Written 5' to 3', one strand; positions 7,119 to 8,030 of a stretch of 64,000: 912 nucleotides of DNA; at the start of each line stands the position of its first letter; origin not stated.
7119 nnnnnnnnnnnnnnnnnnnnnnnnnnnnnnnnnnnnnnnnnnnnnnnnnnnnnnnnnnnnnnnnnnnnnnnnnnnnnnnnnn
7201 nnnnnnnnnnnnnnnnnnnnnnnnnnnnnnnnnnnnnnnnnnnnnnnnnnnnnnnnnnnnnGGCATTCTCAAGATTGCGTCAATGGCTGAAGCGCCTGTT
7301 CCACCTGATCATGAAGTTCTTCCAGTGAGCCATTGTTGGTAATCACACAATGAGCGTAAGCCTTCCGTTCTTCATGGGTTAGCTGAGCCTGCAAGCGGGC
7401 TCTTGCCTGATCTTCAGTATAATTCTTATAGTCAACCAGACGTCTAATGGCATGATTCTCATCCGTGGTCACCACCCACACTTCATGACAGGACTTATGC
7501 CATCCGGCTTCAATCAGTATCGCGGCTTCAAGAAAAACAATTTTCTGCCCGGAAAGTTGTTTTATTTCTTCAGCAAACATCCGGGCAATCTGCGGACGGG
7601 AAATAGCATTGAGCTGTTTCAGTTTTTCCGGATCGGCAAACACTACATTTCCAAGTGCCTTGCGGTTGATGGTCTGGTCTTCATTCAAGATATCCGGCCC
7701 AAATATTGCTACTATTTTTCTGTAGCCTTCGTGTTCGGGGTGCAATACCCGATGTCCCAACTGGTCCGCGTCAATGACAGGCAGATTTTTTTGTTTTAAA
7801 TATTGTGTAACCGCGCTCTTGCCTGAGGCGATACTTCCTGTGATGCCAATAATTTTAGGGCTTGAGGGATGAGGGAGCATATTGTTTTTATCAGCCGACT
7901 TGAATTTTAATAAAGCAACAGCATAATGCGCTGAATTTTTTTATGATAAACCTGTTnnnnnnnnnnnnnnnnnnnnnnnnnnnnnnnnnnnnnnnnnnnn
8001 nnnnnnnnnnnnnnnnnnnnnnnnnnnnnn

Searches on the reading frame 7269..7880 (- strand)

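Call 80: search_protein_families(library=pfam, proteins=[window:7269-7880:-], max_evalue=0.0001)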
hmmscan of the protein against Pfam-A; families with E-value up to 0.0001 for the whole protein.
window:7269-7880:- (203 aa): 1 family
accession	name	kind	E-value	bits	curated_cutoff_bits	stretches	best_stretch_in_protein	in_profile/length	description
PF01121.26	CoaE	-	3.1e-53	180.6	27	1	10-187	2-179/180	Dephospho-CoA kinase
